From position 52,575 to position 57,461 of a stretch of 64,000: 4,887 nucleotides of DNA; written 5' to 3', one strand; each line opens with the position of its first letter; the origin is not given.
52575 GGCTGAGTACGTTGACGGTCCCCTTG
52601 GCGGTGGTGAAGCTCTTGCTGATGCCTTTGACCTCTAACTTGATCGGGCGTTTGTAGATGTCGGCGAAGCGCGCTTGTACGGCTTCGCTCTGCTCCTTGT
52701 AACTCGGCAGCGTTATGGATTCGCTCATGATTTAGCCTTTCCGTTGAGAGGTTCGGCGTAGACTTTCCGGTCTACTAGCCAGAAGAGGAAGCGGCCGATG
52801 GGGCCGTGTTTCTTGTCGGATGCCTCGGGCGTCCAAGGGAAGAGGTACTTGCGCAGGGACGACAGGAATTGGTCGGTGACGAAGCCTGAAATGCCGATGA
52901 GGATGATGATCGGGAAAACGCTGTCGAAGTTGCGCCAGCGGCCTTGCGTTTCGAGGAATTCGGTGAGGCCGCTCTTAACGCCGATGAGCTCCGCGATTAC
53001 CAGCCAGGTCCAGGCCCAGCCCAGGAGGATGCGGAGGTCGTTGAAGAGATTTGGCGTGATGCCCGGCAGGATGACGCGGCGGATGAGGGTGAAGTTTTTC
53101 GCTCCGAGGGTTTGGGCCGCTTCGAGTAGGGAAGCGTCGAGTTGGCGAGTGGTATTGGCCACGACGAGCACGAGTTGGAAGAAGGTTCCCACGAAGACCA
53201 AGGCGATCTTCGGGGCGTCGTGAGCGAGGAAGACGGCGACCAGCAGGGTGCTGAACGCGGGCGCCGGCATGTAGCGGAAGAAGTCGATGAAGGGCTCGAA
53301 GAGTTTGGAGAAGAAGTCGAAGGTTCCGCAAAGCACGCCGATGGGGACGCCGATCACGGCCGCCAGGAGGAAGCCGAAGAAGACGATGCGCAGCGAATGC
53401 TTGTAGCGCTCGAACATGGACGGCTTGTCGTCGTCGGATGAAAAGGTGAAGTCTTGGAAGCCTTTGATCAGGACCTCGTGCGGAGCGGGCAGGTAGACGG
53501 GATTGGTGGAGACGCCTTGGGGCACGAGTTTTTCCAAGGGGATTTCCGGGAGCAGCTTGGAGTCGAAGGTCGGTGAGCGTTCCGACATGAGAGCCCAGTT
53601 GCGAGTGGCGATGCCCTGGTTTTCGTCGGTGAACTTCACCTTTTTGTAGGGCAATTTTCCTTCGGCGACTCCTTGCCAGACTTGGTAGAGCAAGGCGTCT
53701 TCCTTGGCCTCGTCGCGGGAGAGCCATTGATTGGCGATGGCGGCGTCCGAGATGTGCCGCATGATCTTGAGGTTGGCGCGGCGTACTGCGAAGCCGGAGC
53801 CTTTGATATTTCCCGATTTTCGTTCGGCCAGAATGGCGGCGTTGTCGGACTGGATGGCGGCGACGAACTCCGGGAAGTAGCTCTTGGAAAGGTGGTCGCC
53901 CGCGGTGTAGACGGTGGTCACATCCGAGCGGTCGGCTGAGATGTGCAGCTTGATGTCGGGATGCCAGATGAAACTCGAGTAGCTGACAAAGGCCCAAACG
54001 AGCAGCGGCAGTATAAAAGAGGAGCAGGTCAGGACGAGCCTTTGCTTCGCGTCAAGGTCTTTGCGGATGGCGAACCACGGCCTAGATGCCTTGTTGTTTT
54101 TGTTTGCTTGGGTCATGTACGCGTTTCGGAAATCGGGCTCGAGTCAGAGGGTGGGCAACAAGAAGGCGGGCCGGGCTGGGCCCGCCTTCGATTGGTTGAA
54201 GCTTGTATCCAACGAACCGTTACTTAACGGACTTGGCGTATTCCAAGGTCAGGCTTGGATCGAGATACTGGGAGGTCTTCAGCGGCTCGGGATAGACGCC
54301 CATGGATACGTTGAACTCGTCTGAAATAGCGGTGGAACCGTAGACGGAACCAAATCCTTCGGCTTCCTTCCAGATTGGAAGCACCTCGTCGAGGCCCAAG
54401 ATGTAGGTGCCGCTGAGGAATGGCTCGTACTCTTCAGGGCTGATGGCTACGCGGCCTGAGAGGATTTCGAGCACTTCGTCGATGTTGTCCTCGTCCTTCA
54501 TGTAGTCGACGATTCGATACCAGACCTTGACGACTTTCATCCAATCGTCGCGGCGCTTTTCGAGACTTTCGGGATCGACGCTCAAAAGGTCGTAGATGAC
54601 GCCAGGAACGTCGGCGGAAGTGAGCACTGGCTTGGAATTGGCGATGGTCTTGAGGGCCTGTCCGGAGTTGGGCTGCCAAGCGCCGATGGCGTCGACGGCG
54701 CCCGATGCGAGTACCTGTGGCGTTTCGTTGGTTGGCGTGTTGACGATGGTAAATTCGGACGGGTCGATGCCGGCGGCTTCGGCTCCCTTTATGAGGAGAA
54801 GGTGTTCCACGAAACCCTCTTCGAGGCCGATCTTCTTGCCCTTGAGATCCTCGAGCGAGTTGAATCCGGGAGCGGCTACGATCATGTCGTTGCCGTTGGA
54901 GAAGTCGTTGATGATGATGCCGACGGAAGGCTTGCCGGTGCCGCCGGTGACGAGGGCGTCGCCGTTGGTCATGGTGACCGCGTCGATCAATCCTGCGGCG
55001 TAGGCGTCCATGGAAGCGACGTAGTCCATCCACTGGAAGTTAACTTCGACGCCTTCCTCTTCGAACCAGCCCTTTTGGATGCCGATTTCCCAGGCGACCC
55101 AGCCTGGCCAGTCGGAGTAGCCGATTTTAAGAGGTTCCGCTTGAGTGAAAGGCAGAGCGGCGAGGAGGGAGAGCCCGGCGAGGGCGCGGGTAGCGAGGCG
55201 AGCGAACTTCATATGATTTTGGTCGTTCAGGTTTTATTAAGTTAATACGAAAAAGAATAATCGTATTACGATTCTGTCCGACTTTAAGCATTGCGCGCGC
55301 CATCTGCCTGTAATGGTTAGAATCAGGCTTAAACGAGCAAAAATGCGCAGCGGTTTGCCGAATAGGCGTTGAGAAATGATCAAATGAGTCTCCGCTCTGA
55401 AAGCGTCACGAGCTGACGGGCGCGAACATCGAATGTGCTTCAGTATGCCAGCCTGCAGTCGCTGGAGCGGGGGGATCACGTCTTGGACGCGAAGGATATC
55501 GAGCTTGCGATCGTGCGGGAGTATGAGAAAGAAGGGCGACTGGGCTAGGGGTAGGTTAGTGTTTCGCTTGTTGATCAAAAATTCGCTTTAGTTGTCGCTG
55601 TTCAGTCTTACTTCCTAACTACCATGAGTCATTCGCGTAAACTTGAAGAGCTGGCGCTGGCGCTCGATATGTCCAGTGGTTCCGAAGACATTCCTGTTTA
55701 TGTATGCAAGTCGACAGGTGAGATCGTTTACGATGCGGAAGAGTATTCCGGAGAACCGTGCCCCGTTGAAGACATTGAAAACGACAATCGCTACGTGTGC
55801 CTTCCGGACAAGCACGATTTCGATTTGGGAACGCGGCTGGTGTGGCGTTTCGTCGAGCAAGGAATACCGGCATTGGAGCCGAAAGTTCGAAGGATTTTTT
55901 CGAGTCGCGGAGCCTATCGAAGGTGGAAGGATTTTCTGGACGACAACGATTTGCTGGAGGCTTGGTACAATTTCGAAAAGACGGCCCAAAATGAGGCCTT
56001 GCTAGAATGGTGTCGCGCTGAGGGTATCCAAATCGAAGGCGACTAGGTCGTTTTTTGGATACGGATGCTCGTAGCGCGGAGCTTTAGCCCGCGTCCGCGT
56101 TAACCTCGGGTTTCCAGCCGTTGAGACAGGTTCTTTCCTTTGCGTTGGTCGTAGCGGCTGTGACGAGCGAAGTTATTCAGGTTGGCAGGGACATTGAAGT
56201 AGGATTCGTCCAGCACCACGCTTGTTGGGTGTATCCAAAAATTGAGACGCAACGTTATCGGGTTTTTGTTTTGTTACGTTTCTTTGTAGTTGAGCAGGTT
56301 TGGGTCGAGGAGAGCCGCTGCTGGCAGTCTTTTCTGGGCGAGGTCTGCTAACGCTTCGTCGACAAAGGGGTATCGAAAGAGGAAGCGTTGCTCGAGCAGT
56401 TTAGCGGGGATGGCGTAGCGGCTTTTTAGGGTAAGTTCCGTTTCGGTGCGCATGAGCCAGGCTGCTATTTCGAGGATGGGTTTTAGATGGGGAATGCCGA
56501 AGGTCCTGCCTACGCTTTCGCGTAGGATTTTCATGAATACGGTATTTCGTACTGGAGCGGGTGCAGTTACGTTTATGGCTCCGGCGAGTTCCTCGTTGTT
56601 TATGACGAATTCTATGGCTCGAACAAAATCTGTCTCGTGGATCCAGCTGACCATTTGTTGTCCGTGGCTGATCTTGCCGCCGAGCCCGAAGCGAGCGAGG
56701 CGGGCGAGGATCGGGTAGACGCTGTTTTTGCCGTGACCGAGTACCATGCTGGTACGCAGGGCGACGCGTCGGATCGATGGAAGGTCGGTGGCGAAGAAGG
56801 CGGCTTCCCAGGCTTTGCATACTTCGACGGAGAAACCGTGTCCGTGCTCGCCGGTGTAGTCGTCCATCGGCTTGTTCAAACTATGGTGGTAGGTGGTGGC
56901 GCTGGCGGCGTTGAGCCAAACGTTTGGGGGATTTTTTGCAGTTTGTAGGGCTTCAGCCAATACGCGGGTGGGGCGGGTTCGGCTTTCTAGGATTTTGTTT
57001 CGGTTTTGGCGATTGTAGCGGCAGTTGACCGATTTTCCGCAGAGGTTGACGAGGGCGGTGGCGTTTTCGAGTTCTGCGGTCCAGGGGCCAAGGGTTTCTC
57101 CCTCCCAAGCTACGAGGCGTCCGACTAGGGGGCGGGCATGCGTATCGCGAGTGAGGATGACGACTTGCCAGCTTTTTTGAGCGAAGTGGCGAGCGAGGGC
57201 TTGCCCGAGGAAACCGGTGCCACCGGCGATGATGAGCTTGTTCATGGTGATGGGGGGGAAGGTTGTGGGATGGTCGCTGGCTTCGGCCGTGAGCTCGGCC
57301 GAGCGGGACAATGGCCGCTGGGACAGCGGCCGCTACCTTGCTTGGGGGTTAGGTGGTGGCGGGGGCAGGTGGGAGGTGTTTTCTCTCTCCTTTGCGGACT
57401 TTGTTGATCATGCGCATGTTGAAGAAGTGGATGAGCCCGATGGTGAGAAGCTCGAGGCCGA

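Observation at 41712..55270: Urea/guanidine-carboxylase nitrogen-scavenging locus with extra enzymes, a protein regulator and no recognisable riboswitch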

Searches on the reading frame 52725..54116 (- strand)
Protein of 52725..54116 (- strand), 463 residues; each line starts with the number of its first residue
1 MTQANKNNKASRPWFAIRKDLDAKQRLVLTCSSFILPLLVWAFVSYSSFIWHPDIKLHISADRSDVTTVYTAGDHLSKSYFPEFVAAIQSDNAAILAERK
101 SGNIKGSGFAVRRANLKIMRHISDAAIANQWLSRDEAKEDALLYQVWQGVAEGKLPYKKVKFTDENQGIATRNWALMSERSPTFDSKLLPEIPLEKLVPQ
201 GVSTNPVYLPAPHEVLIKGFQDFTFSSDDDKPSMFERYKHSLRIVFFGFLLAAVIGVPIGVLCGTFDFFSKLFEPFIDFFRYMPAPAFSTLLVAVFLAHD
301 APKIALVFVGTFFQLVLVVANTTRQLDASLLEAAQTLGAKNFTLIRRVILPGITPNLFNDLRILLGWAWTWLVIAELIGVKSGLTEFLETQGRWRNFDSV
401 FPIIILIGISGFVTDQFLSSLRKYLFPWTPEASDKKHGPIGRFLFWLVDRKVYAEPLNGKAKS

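Call 4: search_protein_families(library=pfam, proteins=[window:52725-54116:-])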
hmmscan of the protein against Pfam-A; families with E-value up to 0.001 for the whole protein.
window:52725-54116:- (463 aa): 1 family
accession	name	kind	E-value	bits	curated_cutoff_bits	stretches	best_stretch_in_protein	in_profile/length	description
PF00528.27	BPD_transp_1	-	3.2e-24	86.1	26.4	1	256-418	1-175/184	Binding-protein-dependent transport system inner membrane component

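Call 5: search_protein_families(library=ncbifam, proteins=[window:52725-54116:-])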
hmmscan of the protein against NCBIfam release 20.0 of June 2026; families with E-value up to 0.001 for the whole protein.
window:52725-54116:- (463 aa): 20 families
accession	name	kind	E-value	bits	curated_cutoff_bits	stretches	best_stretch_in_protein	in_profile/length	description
NF040733.1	ABC_perm_U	equivalog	1.1e-29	103.7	295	1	232-429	52-249/251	ABC transporter permease subunit SaoP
NF007545.0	PRK10160.1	equivalog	1.3e-29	103.5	342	1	205-431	48-273/275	taurine ABC transporter permease TauC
NF008470.0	PRK11365.1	equivalog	4.6e-21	75.4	347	1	234-432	58-256/263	aliphatic sulfonate ABC transporter permease SsuC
TIGR01183.1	ntrB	equivalog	5.2e-20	72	209.05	1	234-419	15-200/202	nitrate ABC transporter permease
NF008196.0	PRK10952.1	equivalog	1.6e-09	37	439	1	242-384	150-291/356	glycine betaine/L-proline ABC transporter permease ProW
TIGR01097.1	PhnE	equivalog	5.5e-09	35.9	216.7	1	231-425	54-251/252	phosphonate ABC transporter, permease protein PhnE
TIGR03416.1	ABC_choXWV_perm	equivalog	1.1e-08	34.9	363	1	236-381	86-231/267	choline ABC transporter permease subunit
NF007047.0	PRK09500.1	equivalog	3.6e-08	33.3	326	1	230-358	52-186/257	spermidine/putrescine ABC transporter permease PotC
TIGR02139.1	permease_CysT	equivalog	2.6e-07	30.5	246.1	1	304-359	137-191/265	sulfate ABC transporter permease subunit CysT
NF011624.0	PRK15050.1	equivalog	3.1e-06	26.5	247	1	322-359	183-220/297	2-aminoethylphosphonate ABC transporter permease subunit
TIGR03226.1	PhnU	equivalog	8e-06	25.5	283.45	1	320-359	199-238/311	2-aminoethylphosphonate ABC transporter permease subunit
TIGR00969.1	3a0106s02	subfamily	1e-05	25.2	240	1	304-359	148-202/272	sulfate ABC transporter permease subunit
NF045476.1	Opp4C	equivalog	1.9e-05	24.1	350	1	239-357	77-198/278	oligopeptide ABC transporter permease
NF045474.1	Opp2C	equivalog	2e-05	24.3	300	1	239-358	40-161/236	nickel transporter permease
NF011662.0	PRK15082.1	equivalog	4.3e-05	23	484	1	240-354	102-218/303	glutathione ABC transporter permease GsiD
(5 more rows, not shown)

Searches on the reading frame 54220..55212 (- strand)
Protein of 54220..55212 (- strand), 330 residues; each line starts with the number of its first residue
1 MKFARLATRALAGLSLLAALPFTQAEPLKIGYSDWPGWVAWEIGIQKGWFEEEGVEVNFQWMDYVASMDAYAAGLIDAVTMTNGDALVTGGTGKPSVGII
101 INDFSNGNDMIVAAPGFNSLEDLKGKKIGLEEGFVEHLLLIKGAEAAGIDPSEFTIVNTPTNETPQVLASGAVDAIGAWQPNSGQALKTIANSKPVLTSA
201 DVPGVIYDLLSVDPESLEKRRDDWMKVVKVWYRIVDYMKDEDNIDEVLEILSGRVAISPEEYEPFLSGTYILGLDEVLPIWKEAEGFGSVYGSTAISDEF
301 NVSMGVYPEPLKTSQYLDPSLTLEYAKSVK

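Call 4: search_protein_families(library=pfam, proteins=[window:54220-55212:-])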
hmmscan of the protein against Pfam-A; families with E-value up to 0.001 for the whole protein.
window:54220-55212:- (330 aa): 2 families
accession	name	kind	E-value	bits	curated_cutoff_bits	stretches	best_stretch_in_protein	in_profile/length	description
PF09084.16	NMT1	-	1.6e-14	54.8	20.5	1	44-184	10-153/216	NMT1/THI5 like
PF13379.11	NMT1_2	-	7.7e-13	49.3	24.7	1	26-252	6-252/252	NMT1-like family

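Call 5: search_protein_families(library=ncbifam, proteins=[window:54220-55212:-])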
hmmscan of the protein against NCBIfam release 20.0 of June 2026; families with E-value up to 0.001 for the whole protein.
window:54220-55212:- (330 aa): 5 families
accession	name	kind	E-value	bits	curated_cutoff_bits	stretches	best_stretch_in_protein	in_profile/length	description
TIGR03427.1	ABC_peri_uca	equivalog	2.6e-41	141.9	333.9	1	28-271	4-252/328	putative urea ABC transporter substrate-binding protein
TIGR01728.1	SsuA_fam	subfamily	2.5e-33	115.5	163.5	1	28-263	1-239/290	aliphatic sulfonate ABC transporter substrate-binding protein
TIGR01729.1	taurine_ABC_bnd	equivalog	2.9e-06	26.9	304.25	1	100-219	74-194/300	taurine ABC transporter substrate-binding protein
NF040735.1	SBP_SaoX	equivalog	9.6e-06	24.9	300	1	28-182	5-159/330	ABC transporter substrate-binding subunit SaoX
NF008588.0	PRK11553.1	subfamily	7.2e-05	21.9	299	1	87-188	89-192/319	aliphatic sulfonate ABC transporter substrate-binding protein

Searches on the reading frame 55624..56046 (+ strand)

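Call 86: search_protein_families(library=pfam, proteins=[window:55624-56046:+], max_evalue=0.00001)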
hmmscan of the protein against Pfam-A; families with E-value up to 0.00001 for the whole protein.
window:55624-56046:+ (140 aa): 1 family
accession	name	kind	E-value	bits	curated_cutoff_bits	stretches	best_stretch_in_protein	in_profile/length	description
PF03682.18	UPF0158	-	3.6e-07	30.8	21.1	1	4-136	9-140/157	Uncharacterised protein family (UPF0158)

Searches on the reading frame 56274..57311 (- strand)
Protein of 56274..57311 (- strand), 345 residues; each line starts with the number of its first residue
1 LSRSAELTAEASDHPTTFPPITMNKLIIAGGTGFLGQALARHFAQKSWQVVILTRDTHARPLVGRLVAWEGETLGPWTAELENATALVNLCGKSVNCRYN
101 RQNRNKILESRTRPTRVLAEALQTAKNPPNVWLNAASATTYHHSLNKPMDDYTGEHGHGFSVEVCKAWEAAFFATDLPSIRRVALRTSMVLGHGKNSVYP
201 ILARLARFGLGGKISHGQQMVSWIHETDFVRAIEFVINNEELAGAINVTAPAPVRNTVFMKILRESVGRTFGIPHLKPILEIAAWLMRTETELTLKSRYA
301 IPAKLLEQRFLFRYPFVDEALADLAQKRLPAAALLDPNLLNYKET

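Call 86: search_protein_families(library=pfam, proteins=[window:56274-57311:-], max_evalue=0.00001)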
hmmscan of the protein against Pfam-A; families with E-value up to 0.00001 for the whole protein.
window:56274-57311:- (345 aa): 2 families
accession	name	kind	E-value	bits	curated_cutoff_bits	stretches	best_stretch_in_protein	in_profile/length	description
PF01370.27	Epimerase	-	6.2e-13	49.2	20.9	1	27-247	2-238/240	NAD dependent epimerase/dehydratase family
PF08338.16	DUF1731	-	9.6e-08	32.1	27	1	279-324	5-47/47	Domain of unknown function (DUF1731)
